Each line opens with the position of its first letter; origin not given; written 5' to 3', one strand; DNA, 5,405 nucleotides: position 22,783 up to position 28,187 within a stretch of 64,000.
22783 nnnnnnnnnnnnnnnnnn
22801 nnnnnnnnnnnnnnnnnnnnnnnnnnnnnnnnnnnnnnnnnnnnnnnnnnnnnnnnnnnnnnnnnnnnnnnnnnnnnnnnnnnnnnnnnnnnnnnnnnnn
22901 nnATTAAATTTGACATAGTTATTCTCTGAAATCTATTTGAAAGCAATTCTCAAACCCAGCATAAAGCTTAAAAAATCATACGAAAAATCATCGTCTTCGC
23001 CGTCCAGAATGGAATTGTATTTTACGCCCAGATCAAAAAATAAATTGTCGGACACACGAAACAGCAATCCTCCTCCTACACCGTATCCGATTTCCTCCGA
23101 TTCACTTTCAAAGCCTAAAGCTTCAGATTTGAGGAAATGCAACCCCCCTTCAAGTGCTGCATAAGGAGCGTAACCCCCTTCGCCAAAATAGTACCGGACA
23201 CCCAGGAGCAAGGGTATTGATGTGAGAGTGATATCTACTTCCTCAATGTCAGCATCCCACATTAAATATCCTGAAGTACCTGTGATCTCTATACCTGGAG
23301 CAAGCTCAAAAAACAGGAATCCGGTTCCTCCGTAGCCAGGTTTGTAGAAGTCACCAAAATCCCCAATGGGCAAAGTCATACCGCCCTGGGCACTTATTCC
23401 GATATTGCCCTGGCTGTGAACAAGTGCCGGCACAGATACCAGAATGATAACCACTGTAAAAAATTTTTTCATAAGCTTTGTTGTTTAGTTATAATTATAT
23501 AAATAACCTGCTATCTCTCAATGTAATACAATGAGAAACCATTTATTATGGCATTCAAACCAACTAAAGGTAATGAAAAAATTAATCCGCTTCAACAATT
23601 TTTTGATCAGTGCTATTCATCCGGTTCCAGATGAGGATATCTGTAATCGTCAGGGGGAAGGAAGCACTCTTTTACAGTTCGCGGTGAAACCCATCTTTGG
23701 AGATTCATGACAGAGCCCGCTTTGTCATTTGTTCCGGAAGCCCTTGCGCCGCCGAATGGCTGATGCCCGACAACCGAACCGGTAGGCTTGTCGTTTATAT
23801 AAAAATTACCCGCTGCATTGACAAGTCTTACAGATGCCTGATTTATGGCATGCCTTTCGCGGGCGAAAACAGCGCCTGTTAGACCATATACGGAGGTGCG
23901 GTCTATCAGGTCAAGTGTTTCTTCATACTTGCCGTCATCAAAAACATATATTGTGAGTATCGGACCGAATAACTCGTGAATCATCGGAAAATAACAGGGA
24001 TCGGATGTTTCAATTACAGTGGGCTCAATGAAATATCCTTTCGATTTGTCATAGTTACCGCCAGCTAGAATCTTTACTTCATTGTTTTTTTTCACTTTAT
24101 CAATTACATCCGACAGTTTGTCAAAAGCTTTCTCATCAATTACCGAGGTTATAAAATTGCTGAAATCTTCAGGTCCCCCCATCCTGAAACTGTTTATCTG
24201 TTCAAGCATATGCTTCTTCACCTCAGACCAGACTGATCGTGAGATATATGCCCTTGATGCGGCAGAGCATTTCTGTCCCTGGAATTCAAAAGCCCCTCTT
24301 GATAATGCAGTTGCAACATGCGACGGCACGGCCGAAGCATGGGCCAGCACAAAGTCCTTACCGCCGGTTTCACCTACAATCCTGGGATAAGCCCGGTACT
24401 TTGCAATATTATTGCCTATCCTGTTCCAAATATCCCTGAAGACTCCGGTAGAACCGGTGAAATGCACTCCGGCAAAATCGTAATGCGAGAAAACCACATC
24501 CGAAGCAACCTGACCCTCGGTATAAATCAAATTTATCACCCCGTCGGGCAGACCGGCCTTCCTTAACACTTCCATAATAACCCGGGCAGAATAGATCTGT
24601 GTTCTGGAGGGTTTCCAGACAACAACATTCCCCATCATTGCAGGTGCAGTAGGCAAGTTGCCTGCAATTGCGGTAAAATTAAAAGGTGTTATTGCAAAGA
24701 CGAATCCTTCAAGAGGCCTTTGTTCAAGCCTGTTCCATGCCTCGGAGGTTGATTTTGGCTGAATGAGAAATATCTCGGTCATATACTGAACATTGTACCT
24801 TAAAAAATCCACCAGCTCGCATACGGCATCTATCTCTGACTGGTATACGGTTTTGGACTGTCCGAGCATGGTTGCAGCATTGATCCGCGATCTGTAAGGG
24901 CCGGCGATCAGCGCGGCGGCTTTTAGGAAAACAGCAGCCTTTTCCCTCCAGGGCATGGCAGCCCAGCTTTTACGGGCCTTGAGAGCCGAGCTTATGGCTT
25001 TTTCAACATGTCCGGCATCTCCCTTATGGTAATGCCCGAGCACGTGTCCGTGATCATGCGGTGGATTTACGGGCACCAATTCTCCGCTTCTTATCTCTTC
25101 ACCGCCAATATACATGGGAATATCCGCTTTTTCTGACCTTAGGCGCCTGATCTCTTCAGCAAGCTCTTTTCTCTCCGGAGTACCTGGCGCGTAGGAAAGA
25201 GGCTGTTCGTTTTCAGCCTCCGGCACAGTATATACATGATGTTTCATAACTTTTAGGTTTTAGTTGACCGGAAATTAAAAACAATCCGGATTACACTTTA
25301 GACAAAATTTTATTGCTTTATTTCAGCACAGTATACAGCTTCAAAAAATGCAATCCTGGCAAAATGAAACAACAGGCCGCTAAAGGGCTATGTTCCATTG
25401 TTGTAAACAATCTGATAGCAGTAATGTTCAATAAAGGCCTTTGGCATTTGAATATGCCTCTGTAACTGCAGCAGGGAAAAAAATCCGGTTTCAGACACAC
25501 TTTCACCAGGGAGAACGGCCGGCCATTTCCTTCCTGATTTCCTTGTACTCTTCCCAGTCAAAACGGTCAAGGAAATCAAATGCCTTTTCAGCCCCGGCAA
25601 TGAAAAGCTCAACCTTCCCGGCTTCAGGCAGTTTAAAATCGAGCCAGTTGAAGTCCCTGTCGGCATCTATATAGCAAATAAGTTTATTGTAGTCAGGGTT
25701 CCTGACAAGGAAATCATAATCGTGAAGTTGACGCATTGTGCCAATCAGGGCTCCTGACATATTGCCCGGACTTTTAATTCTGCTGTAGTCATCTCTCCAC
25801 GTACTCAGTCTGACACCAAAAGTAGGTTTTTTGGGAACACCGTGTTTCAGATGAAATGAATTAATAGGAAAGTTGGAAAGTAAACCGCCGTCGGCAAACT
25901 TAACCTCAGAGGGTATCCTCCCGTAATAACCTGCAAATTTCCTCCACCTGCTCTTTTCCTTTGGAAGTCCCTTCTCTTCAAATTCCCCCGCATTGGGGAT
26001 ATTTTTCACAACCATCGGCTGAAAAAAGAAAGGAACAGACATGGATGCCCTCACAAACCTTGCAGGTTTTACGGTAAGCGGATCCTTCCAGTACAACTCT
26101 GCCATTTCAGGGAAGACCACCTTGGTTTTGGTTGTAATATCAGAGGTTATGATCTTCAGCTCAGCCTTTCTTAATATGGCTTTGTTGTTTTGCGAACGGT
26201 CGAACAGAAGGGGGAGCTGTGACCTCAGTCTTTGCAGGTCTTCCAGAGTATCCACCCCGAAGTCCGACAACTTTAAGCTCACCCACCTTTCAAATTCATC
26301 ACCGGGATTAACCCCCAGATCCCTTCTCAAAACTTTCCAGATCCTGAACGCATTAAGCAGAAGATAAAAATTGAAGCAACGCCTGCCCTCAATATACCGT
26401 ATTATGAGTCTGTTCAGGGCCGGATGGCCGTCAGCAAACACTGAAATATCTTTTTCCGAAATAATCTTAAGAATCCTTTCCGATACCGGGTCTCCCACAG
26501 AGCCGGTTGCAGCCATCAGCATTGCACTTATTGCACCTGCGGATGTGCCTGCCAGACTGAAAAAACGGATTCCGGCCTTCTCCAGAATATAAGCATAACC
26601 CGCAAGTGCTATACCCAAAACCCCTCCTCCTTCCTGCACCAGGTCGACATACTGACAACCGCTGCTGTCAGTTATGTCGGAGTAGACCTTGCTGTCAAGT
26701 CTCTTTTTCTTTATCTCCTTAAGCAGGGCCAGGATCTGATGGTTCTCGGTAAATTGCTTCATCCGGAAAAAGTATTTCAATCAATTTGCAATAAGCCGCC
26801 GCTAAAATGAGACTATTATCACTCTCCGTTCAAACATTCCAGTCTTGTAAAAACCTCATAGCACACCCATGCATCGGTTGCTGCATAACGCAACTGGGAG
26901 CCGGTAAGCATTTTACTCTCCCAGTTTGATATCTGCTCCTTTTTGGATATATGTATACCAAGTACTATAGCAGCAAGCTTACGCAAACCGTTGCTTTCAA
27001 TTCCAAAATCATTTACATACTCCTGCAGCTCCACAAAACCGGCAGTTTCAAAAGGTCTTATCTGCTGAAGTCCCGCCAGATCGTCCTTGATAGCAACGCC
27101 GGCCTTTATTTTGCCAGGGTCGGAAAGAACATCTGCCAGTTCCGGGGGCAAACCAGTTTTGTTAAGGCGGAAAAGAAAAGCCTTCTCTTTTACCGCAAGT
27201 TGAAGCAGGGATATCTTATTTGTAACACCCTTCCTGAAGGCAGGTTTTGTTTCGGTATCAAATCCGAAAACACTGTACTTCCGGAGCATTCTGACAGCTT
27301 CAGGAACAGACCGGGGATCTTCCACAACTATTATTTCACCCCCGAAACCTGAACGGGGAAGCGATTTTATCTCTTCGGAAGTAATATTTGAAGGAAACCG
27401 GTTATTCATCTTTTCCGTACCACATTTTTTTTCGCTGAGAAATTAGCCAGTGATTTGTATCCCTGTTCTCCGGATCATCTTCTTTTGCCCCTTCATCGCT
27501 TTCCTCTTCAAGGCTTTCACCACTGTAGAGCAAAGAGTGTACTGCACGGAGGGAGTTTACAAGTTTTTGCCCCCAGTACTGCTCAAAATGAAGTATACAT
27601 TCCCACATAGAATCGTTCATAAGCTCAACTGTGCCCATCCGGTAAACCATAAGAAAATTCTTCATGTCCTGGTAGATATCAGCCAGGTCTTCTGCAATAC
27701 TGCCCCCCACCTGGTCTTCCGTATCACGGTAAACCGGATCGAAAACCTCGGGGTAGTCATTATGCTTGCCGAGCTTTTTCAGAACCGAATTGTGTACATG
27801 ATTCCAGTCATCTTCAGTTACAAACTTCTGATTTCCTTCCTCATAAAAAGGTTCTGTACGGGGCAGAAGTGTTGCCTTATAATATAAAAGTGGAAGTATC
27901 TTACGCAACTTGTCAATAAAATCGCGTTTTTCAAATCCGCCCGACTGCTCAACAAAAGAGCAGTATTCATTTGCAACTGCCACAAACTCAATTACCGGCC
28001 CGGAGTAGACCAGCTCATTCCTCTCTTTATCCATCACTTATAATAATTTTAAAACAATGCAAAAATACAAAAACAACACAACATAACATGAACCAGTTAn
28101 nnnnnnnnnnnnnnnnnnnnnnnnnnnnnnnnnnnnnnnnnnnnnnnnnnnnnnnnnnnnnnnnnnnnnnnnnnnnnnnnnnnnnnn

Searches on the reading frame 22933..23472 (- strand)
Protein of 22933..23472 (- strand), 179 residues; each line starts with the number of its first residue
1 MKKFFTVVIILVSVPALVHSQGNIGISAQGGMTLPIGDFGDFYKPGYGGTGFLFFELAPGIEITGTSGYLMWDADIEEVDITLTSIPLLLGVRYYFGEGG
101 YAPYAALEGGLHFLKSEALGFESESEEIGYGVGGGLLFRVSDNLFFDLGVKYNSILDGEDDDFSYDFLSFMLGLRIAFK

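Call 59: search_protein_families(library=pfam, proteins=[window:22933-23472:-], max_evalue=0.00001)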
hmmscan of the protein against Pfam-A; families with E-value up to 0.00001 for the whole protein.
window:22933-23472:- (179 aa): 1 family
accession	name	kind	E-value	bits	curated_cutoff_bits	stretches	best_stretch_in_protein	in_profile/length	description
PF13505.12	OMP_b-brl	-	2.9e-09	37.8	28.7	1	6-175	3-174/175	Outer membrane protein beta-barrel domain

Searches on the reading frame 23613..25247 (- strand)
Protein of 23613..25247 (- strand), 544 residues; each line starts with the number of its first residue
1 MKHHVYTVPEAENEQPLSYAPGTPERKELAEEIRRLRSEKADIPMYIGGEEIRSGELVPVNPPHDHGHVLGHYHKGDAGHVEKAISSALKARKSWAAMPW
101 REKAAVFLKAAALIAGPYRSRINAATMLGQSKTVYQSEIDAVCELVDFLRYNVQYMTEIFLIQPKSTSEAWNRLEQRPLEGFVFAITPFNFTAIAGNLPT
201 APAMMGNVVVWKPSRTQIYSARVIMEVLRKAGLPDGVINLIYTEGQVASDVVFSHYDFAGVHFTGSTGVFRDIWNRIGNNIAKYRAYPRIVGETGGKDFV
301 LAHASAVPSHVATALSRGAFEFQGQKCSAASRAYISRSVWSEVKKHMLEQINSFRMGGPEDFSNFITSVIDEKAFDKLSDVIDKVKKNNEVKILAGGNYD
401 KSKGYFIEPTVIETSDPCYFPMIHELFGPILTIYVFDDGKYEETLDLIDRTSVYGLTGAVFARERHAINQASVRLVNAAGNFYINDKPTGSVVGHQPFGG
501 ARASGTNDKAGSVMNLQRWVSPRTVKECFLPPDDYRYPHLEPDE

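Call 59: search_protein_families(library=pfam, proteins=[window:23613-25247:-], max_evalue=0.00001)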
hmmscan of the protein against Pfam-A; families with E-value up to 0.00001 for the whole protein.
window:23613-25247:- (544 aa): 1 family
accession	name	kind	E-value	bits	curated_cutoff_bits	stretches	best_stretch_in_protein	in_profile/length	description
PF00171.27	Aldedh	-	4.8e-91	306.1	23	1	58-524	9-460/461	Aldehyde dehydrogenase family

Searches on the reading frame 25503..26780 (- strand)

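Call 59: search_protein_families(library=pfam, proteins=[window:25503-26780:-], max_evalue=0.00001)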
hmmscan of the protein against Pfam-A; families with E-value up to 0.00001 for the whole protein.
window:25503-26780:- (425 aa): 1 family
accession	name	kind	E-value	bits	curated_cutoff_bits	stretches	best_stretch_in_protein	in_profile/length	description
PF01734.28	Patatin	-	6.6e-21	75.8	27.7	1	47-309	1-190/191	Patatin-like phospholipase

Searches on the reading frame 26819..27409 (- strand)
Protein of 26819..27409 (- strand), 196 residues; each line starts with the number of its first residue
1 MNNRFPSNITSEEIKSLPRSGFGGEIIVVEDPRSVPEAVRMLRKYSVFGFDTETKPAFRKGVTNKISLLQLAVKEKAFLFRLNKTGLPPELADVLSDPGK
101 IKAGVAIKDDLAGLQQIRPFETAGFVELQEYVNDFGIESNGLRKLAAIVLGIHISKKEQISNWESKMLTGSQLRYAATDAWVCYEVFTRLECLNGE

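Call 59: search_protein_families(library=pfam, proteins=[window:26819-27409:-], max_evalue=0.00001)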
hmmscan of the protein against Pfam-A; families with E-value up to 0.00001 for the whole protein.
window:26819-27409:- (196 aa): 1 family
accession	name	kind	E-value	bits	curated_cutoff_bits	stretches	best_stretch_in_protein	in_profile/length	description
PF01612.26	DNA_pol_A_exo1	-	2.3e-25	89.8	23.6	1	28-191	3-169/173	3'-5' exonuclease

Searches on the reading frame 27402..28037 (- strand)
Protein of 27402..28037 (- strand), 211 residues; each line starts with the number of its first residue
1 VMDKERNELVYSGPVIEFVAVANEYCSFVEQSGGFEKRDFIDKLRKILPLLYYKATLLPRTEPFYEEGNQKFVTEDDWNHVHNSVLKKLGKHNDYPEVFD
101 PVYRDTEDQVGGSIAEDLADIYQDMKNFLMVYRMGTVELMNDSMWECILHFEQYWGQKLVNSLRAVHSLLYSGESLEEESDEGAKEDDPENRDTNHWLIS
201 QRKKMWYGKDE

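Call 59: search_protein_families(library=pfam, proteins=[window:27402-28037:-], max_evalue=0.00001)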
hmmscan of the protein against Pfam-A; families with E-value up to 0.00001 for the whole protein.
window:27402-28037:- (211 aa): 1 family
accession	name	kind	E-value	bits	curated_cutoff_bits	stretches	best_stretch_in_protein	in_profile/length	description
PF16702.10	DUF5063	-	6.6e-51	173.4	27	1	11-171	3-166/167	Domain of unknown function (DUF5063)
